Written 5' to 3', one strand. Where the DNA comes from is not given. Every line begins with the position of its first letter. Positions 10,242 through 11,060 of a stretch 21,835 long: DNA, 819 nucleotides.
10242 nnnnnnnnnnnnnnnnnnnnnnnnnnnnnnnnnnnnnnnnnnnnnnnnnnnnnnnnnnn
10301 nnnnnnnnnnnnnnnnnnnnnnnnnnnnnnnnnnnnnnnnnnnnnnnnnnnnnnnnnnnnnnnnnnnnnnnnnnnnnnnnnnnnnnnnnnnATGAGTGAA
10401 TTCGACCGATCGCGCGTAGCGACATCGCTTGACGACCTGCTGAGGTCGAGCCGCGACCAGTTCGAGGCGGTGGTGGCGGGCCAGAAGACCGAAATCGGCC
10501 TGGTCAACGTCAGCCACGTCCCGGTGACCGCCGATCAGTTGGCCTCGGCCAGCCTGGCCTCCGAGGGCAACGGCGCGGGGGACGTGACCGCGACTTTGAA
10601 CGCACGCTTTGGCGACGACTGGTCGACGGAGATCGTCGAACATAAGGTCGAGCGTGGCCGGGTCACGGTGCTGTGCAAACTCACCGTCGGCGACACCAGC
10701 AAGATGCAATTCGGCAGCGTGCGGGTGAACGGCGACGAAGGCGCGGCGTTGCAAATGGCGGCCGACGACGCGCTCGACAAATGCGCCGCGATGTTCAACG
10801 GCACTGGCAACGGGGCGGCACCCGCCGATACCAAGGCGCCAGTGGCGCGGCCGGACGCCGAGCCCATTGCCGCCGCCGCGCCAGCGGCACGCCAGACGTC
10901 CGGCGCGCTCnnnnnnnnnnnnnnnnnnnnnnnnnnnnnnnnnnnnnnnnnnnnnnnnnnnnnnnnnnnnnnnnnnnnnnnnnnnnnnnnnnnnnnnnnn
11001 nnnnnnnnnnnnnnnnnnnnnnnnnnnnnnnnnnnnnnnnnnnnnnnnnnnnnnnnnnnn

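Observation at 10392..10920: HyuB carries an in-frame 175-aa N-terminal extension with an uncharacterised conserved core domain that has a standalone paralog in the same window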

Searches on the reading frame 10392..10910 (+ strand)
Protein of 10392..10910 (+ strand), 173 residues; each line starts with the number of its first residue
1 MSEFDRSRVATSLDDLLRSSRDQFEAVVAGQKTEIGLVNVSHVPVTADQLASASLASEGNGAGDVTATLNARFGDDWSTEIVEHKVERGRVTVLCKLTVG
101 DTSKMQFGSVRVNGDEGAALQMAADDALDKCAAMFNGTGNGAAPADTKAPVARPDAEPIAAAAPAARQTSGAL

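Call 7: search_protein_families(library=pfam, proteins=[window:10392-10910:+], max_evalue=1)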
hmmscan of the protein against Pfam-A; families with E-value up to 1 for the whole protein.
window:10392-10910:+ (173 aa): 0 families

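Call 13: search_protein_families(library=ncbifam, proteins=[window:10392-10910:+], max_evalue=1)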
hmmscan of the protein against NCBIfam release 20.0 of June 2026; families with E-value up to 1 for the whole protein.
window:10392-10910:+ (173 aa): 0 families

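Call 14: search_protein_families(library=phrogs, proteins=[window:10392-10910:+], max_evalue=1)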
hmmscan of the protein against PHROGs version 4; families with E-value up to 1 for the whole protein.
window:10392-10910:+ (173 aa): 3 families
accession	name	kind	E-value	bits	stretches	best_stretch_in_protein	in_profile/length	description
phrog_37405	-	unknown function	0.00033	21.6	1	65-146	60-155/221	-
phrog_15083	-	unknown function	0.13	13.5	1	9-54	19-61/111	-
phrog_14984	-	unknown function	0.24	12.1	1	20-84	9-73/143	-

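Call 16: find_homologous_proteins(query=window:10392-10910:+, max_evalue=0.01)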
Query seq(173 aa) (173 aa): 32 proteins with E <= 0.01 among 2332 candidates.
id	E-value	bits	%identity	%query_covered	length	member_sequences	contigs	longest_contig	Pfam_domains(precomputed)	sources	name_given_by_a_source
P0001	7.1e-70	252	75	100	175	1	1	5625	-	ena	-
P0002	3.9e-41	159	50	97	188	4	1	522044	-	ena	-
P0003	5.4e-41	158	59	84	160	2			-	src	-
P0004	6.7e-41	158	51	93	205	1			-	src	-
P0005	8.3e-41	158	53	88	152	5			-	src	-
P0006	2.7e-39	153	50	86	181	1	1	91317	-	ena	-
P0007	9.1e-39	151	55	79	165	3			-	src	-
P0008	1.9e-38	150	47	97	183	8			-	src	-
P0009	2.6e-38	149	49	78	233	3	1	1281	PF02538.20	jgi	jgi:Hydantoinase B/oxoprolinase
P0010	2.9e-38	149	53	87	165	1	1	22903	-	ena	-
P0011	3.2e-38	149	48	89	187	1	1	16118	-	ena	-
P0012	3.8e-38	149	47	88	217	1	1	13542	-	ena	-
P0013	4.0e-38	149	49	86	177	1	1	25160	-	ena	-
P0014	1.8e-37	147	51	90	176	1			-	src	-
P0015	2.6e-37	146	58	72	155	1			-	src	-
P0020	1.5e-36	144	46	88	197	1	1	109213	-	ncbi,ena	-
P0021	2.5e-36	143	45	99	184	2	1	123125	-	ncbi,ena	-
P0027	2.9e-31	127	62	61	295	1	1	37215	PF02538.20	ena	-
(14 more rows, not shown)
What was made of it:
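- Checked: The 'standalone' hits of call 16 are truncated contigs or frameshifted reads.
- Several database proteins of 150-217 aa look standalone (call 16).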

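Call 17: find_encoding_contigs(protein=P0001, flank=6000, max_places=3)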
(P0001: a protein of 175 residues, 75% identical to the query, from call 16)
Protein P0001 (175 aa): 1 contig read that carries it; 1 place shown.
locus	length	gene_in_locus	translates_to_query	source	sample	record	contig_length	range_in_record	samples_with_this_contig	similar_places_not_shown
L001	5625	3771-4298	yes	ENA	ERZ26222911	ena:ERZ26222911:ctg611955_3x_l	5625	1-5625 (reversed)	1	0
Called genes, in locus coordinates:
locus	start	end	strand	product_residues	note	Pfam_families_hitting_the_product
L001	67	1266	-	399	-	PF00884:Sulfatase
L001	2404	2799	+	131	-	PF01968:Hydantoinase_A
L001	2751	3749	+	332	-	PF01968:Hydantoinase_A, PF19278:Hydant_A_C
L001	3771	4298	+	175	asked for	-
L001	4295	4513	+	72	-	PF02538:Hydantoinase_B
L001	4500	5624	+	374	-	PF02538:Hydantoinase_B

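Call 18: find_encoding_contigs(protein=P0002, flank=8000, max_places=3)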
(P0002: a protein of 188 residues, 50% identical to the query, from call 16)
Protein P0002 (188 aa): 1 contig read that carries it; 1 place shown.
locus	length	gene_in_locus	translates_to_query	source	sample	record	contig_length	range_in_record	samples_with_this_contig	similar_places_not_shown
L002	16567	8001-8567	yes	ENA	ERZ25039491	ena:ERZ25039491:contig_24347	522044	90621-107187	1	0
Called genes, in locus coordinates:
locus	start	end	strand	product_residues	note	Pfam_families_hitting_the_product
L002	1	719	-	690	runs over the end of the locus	PF05378:Hydant_A_N, PF01968:Hydantoinase_A, PF19278:Hydant_A_C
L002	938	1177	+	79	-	-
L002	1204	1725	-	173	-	-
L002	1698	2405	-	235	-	PF00857:Isochorismatase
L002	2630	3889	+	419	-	PF01522:Polysacc_deac_1, PF10096:DUF2334 (weak)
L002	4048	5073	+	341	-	PF02492:cobW, PF07683:CobW_C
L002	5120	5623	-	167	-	-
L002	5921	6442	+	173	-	PF05378:Hydant_A_N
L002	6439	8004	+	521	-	PF01968:Hydantoinase_A, PF19278:Hydant_A_C (weak)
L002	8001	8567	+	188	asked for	-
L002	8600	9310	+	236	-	PF02538:Hydantoinase_B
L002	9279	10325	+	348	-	PF02538:Hydantoinase_B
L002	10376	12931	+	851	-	PF01145:Band_7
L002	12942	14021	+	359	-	PF00005:ABC_tran, PF13304:AAA_21 (faint)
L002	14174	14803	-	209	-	PF03734:YkuD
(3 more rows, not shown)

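Call 19: find_encoding_contigs(protein=P0020, flank=10000, max_places=2)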
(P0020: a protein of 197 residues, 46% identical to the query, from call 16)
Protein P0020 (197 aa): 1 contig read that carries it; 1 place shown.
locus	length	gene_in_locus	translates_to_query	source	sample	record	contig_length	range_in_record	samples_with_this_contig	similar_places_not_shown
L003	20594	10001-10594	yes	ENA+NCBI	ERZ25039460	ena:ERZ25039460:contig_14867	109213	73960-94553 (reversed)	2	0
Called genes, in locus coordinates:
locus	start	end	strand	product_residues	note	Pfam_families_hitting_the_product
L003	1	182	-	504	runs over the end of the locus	PF02538:Hydantoinase_B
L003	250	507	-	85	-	PF02538:Hydantoinase_B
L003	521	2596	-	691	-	PF05378:Hydant_A_N, PF01968:Hydantoinase_A, PF19278:Hydant_A_C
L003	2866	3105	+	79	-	-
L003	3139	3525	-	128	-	-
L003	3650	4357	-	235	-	PF00857:Isochorismatase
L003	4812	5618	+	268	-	PF01522:Polysacc_deac_1, PF10096:DUF2334 (weak)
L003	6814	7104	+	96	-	PF07683:CobW_C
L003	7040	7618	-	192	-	-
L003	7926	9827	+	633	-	PF05378:Hydant_A_N, PF01968:Hydantoinase_A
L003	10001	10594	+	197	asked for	-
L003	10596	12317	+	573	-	PF02538:Hydantoinase_B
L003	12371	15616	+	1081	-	PF01145:Band_7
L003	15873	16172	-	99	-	-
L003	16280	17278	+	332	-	PF14226:DIOX_N, PF03171:2OG-FeII_Oxy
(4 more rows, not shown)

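Call 20: find_encoding_contigs(protein=P0021, flank=10000, max_places=2)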
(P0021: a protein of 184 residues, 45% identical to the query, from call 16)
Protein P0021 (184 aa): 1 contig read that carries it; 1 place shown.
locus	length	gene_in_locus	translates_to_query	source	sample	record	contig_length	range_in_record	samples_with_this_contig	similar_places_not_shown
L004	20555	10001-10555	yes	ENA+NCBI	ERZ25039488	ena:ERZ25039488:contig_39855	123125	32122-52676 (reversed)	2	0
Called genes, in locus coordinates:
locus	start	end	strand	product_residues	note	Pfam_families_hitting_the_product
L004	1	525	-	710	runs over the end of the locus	PF02538:Hydantoinase_B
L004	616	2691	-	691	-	PF05378:Hydant_A_N, PF01968:Hydantoinase_A, PF19278:Hydant_A_C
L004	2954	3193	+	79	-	-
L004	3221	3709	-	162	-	-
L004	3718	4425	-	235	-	PF00857:Isochorismatase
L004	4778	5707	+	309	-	PF01522:Polysacc_deac_1, PF10096:DUF2334 (weak)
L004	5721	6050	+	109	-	-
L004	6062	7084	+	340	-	PF02492:cobW, PF07683:CobW_C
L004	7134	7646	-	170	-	-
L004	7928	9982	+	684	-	PF05378:Hydant_A_N, PF01968:Hydantoinase_A, PF19278:Hydant_A_C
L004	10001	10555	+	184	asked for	-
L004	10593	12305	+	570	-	PF02538:Hydantoinase_B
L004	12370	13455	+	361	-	PF01145:Band_7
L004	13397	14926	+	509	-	-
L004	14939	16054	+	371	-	PF00005:ABC_tran, PF13304:AAA_21 (weak)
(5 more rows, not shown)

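Call 21: find_encoding_contigs(protein=P0027, flank=10000, max_places=2)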
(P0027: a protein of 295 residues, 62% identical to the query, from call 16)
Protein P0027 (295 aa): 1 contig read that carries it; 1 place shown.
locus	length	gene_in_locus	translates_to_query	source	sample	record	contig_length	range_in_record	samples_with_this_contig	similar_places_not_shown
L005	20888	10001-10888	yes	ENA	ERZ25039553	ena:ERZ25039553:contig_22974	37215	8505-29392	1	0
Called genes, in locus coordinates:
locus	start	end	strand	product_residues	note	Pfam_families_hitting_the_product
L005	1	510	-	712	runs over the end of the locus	PF02538:Hydantoinase_B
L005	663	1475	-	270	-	PF01968:Hydantoinase_A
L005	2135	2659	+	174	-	-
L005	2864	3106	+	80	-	-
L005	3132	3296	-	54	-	-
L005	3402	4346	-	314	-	PF00857:Isochorismatase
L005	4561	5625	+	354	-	PF01522:Polysacc_deac_1, PF10096:DUF2334 (weak)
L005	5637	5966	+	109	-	-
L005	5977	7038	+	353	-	PF02492:cobW, PF07683:CobW_C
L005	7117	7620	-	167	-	-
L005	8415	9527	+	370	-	PF01968:Hydantoinase_A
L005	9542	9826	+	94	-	-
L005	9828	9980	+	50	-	PF19278:Hydant_A_C (weak)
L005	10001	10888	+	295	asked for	PF02538:Hydantoinase_B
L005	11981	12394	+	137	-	PF02538:Hydantoinase_B (weak)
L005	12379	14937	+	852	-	PF01145:Band_7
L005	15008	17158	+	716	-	PF00005:ABC_tran, PF13304:AAA_21 (faint), PF14226:DIOX_N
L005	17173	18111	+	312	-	PF00795:CN_hydrolase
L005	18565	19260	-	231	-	-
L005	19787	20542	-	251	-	PF04404:ERF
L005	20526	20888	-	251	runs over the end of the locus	PF09588:YqaJ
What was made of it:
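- Gene callers split the region in L001-L005 (calls 17-21).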

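Call 28: search_solved_structures(query=A1, max_evalue=10, show_alignments=3)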
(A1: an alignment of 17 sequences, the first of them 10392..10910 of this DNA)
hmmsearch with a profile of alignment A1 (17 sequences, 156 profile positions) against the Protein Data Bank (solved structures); distinct sequences matched with E-value up to 10: 2.
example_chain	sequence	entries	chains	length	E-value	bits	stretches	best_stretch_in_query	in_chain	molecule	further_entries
4hxt_A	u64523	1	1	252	0.89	12.7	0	86-123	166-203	De Novo Protein OR329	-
4rv1_A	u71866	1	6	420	1.5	11.9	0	86-124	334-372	Engineered Protein OR497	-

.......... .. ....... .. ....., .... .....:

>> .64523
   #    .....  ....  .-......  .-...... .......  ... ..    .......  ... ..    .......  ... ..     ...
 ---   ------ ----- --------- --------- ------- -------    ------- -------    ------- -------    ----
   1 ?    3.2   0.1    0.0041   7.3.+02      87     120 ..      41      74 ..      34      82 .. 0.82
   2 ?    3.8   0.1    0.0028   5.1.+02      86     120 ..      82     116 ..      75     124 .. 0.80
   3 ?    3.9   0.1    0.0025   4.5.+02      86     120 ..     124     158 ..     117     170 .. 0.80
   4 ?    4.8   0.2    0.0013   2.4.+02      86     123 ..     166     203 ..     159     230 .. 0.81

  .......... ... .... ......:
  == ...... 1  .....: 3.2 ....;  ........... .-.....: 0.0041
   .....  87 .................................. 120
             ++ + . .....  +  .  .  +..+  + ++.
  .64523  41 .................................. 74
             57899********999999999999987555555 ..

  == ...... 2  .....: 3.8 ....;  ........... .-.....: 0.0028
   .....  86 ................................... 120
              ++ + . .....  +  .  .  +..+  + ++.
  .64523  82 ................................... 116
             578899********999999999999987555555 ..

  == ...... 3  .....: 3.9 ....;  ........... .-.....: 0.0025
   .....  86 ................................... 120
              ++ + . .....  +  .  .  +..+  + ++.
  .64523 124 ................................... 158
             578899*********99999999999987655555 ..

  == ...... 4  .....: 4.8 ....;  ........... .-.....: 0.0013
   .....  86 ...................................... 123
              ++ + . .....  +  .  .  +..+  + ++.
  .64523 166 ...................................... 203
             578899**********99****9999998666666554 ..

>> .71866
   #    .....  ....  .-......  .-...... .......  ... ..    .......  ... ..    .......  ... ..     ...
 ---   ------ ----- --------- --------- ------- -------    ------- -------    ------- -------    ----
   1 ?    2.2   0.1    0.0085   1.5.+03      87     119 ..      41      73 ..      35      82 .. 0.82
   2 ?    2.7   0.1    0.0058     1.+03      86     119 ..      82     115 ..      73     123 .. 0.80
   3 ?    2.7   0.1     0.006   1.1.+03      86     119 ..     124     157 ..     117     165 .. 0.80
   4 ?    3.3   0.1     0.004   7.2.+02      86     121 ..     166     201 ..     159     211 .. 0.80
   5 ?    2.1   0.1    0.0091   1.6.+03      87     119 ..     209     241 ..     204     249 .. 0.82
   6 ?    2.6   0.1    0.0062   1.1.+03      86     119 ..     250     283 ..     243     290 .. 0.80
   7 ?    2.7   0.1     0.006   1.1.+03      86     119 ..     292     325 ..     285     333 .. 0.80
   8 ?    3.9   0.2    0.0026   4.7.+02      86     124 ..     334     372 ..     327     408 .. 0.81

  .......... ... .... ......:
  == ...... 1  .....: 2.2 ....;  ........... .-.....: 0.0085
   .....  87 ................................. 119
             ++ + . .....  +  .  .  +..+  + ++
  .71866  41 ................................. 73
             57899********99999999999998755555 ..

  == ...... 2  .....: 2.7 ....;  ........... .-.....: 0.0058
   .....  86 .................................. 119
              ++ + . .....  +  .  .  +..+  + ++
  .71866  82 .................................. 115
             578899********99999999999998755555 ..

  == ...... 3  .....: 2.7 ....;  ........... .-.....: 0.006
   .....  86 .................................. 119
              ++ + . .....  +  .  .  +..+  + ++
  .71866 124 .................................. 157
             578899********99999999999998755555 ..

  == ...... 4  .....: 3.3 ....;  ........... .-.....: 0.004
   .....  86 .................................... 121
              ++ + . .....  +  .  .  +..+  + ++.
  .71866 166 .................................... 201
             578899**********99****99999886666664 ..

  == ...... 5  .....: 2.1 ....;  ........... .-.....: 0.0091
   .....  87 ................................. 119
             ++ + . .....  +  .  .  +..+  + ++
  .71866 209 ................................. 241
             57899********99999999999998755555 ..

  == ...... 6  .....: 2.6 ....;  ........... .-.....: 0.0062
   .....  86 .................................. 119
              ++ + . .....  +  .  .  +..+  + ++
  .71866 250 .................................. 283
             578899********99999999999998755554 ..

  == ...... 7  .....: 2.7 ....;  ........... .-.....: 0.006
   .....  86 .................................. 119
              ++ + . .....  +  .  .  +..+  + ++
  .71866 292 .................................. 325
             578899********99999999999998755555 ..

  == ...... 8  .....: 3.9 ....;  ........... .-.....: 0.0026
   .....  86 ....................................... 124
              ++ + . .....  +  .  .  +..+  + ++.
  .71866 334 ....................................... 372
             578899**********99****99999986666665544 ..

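Call 29: search_protein_families(library=pfam, alignment_id=A1, max_evalue=10)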
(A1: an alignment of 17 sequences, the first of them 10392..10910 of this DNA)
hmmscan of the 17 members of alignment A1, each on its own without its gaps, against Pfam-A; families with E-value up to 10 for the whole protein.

A. member 1, window:10392-10910:+ (173 aa): 0 families

B. families by the number of members that match (of 17 scanned): 1 family
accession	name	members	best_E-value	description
PF04098.21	Rad52_Rad22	6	0.0025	Rad52/22 family double-strand break repair protein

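Call 33: find_related_loci(query=A1, collection=genome_contigs, flank=10000)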
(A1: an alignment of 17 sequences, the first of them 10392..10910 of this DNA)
Query A1 (173 aa) in genome_contigs; peptide patterns used: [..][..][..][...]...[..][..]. (x = any residue, [..] = any of these).
98 stretches matched a pattern; 44 encode a relative of the query (tblastn E <= 1e-3); 44 distinct loci.
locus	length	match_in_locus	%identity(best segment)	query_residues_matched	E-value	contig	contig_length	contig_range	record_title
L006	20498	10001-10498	52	1-166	7e-48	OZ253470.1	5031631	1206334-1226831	MAG: Alphaproteobacteria bacterium isolate a7ccd9af-0c44-4f0a-977f-77d708feff14 genome assembly, chromosome: 1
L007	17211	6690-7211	50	1-171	1e-45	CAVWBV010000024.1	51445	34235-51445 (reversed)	MAG: uncultured Alphaproteobacteria bacterium isolate MFD05512.bin.1.14 genome assembly, contig: contig_56343, whole gen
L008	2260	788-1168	61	8-135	5e-46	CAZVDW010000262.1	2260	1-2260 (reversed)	MAG TPA_asm: uncultured Rhodospirillaceae bacterium isolate SRP260945_co2_7 genome assembly, contig: k141_2302345, whole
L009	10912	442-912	54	1-152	2e-45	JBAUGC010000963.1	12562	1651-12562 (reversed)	MAG: Xanthobacteraceae bacterium isolate MFD10772_ilm_asm_bin28 k127_172280, whole genome shotgun sequence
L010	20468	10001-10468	54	1-161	3e-45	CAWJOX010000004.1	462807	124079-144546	MAG: uncultured Alphaproteobacteria bacterium isolate MFD04434.bin.1.171 genome assembly, contig: contig_24638, whole ge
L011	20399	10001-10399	60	19-145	4e-45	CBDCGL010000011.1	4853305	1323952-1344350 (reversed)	MAG: Alphaproteobacteria bacterium isolate 1aaad041-7d8d-4bc2-879e-c771ea6528e9 genome assembly, contig: chromosome_2, w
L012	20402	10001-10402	58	1-135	3e-44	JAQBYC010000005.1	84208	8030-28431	MAG: Proteobacteria bacterium isolate casp150-mb.302 NODE_651_length_84208_cov_0.147249, whole genome shotgun sequence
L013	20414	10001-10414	55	1-137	5e-43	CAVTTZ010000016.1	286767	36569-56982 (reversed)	MAG: uncultured Alphaproteobacteria bacterium isolate MFD09671.bin.2.128 genome assembly, contig: contig_38485, whole ge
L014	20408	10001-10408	57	1-135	1e-42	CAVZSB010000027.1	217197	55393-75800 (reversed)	MAG: uncultured Alphaproteobacteria bacterium isolate MFD05705.bin.1.150 genome assembly, contig: contig_36826, whole ge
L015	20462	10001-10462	51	1-154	2e-42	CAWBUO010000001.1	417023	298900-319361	MAG: uncultured Alphaproteobacteria bacterium isolate MFD05502.bin.1.7 genome assembly, contig: contig_11329, whole geno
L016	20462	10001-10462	51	1-157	4e-42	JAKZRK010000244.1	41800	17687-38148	MAG: Alphaproteobacteria bacterium isolate Langseth_MAG_00005 Langseth_MAG_00005_000000000244, whole genome shotgun sequ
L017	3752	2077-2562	53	10-166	3e-42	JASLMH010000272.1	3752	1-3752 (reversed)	MAG: Alphaproteobacteria bacterium isolate Arabian10_MAG_43 NODE_272_length_3752_cov_11.440544, whole genome shotgun seq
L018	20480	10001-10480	48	1-155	3e-42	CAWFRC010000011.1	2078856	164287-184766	MAG: uncultured Alphaproteobacteria bacterium isolate MFD00964.bin.1.185 genome assembly, contig: contig_7158, whole gen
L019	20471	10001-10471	51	1-152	2e-41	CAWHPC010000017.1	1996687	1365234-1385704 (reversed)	MAG: uncultured Alphaproteobacteria bacterium isolate MFD09222.bin.1.214 genome assembly, contig: contig_41198, whole ge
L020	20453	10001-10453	50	1-152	1e-41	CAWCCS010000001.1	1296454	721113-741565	MAG: uncultured Alphaproteobacteria bacterium isolate MFD04434.bin.1.123 genome assembly, contig: contig_13613, whole ge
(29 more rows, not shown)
